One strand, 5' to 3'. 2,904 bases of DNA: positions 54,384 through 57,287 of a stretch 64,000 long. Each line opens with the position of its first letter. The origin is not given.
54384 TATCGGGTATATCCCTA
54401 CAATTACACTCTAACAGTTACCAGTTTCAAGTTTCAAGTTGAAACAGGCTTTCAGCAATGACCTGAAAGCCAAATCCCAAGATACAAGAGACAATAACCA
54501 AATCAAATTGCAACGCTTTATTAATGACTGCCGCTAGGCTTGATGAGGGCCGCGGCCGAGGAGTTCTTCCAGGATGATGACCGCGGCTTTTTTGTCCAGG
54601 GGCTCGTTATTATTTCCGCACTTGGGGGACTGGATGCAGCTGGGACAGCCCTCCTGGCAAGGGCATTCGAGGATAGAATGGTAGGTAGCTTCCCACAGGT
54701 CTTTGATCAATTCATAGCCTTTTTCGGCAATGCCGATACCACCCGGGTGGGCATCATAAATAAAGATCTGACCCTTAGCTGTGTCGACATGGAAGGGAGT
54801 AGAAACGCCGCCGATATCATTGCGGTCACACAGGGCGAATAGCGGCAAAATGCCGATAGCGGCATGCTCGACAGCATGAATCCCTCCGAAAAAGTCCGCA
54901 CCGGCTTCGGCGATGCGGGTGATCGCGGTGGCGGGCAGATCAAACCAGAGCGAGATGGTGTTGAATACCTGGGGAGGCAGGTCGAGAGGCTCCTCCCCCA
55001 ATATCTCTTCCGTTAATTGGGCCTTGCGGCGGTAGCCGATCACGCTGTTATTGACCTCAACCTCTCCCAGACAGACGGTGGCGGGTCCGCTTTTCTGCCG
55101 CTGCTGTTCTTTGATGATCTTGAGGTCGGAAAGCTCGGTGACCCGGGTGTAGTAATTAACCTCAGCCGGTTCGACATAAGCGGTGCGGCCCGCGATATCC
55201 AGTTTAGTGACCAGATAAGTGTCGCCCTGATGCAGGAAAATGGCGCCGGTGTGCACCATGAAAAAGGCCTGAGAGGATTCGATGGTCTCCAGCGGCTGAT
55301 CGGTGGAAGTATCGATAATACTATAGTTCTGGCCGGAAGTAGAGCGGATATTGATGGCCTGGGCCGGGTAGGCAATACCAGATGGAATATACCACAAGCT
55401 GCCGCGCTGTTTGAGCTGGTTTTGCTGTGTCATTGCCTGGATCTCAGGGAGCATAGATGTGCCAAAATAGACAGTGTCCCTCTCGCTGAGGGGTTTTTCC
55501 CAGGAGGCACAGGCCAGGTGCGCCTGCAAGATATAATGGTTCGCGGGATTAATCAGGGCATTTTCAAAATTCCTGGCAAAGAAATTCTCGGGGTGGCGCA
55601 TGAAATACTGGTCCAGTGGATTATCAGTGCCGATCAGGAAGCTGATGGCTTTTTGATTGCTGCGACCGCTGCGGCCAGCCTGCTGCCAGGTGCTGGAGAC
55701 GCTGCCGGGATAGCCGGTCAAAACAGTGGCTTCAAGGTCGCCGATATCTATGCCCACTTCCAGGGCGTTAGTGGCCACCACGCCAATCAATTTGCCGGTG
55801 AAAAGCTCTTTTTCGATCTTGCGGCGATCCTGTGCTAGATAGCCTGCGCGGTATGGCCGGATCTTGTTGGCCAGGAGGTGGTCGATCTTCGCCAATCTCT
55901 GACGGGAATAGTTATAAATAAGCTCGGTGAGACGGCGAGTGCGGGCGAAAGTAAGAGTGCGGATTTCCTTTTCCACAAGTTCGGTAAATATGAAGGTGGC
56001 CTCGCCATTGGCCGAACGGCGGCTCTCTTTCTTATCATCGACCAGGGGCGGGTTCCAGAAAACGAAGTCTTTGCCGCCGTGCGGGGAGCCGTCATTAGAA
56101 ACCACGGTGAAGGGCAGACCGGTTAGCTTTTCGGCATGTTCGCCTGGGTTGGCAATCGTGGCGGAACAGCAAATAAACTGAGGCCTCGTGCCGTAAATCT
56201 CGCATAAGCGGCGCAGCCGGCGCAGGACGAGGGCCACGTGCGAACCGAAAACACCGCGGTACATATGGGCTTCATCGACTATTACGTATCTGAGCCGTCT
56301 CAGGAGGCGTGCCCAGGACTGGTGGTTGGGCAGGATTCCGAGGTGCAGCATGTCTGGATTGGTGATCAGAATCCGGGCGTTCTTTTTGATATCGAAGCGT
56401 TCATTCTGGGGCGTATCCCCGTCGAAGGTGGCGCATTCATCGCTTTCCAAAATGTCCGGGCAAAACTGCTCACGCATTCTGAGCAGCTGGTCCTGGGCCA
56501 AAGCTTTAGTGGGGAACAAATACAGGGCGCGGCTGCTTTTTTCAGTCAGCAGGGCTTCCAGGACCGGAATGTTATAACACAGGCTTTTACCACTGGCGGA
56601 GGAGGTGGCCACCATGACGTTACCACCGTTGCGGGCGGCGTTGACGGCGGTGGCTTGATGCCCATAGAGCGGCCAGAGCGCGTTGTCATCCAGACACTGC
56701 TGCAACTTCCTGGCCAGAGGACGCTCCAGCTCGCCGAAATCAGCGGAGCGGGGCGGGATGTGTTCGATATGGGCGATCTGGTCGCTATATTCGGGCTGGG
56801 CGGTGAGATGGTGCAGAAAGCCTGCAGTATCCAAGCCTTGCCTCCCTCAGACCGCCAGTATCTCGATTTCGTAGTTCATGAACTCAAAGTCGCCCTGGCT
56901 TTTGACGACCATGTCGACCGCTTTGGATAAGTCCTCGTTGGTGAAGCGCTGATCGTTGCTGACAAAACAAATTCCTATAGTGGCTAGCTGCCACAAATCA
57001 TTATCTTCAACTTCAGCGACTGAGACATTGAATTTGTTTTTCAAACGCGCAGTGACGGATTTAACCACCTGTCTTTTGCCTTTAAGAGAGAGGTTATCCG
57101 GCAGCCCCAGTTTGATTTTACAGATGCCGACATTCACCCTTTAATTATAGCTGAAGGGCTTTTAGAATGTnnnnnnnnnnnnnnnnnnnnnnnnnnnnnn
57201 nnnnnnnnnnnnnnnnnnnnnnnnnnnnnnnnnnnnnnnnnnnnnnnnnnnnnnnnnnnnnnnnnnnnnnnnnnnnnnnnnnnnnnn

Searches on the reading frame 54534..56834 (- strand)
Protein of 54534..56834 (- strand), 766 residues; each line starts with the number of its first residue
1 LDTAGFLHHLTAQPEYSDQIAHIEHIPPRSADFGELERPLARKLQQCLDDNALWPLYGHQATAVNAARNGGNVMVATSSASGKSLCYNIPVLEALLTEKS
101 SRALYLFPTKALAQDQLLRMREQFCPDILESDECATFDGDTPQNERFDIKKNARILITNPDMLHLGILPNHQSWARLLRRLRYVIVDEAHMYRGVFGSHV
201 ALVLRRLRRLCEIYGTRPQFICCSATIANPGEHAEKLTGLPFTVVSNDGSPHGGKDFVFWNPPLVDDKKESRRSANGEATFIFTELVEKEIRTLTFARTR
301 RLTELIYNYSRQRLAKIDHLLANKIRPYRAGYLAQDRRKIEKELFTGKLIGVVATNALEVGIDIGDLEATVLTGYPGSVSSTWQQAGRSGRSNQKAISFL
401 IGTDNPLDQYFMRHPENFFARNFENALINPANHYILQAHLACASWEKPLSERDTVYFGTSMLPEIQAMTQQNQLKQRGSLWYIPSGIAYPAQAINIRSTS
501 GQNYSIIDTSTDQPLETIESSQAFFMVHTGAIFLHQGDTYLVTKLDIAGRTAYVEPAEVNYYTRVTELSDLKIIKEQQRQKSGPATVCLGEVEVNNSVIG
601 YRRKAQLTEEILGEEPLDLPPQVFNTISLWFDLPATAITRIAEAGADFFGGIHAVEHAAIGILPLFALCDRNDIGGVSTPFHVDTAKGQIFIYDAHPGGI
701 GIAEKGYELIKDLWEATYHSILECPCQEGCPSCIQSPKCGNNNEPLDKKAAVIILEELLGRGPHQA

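Call 31: search_protein_families(library=ncbifam, proteins=[window:54534-56834:-], max_evalue=0.01)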
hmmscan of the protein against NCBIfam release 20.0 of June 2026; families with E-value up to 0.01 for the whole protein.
window:54534-56834:- (766 aa): 24 families
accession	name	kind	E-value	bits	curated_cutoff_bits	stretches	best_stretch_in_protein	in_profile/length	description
TIGR03817.1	DECH_helic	hypoth_equivalog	1.6e-263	876.4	874.1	1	20-759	1-739/742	helicase/secretion neighborhood putative DEAH-box helicase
TIGR04121.1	DEXH_lig_assoc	equivalog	3.9e-36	124.1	850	1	53-396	11-350/804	ligase-associated DNA damage response DEXH box helicase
NF010338.0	PRK13767.1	equivalog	9e-30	103.6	849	1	59-394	37-387/877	ATP-dependent helicase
NF041063.1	DpdF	equivalog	3.1e-19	69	550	2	64-191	152-281/813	protein DpdF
NF007284.0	PRK09751.1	equivalog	3.9e-17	60.8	1496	2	136-249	130-240/1538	ATP-dependent helicase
TIGR01389.1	recQ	equivalog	2.8e-16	59.1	640.2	2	298-401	221-327/591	DNA helicase RecQ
NF002654.0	PRK02362.1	equivalog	7e-14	51.1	887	1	40-306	8-259/739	ATP-dependent DNA helicase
TIGR00614.1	recQ_fam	subfamily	7.3e-14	51.4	219.8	2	296-400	221-328/470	RecQ family ATP-dependent DNA helicase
NF001308.0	PRK00254.1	equivalog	9.3e-13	47.3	1216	1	40-304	8-252/720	ATP-dependent DNA helicase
NF041067.1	DpdJ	equivalog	2.3e-12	45.4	800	1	179-245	360-423/1482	protein DpdJ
NF010337.0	PRK13766.1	equivalog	2.7e-11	42.3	610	1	60-194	21-146/781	Hef nuclease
NF002251.0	PRK01172.1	equivalog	2.4e-10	39.3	891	1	54-364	21-327/674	ATP-dependent DNA helicase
NF008279.0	PRK11057.1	equivalog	1.2e-08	33.9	1015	1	300-401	235-339/608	ATP-dependent DNA helicase RecQ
NF053636.1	DDHlcsCsdAPsy1082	equivalog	2.4e-07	29.7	890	1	59-399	29-344/512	DEAD/DEAH box helicase CsdA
NF053711.1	RNA_heli_RhlE1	exception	5.1e-07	28.8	750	1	39-398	11-346/434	RNA helicase RhlE1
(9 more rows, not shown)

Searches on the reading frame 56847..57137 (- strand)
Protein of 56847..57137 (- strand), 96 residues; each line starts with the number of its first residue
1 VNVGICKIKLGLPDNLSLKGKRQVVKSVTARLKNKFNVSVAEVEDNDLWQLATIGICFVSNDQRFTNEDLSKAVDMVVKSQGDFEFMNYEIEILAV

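Call 9: search_protein_families(library=pfam, proteins=[window:56847-57137:-], max_evalue=0.01)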
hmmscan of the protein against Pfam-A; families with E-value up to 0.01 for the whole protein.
window:56847-57137:- (96 aa): 1 family
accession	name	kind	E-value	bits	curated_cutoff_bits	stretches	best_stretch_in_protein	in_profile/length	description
PF04456.17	DUF503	-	1.6e-29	102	22.4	1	3-90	1-87/88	Protein of unknown function (DUF503)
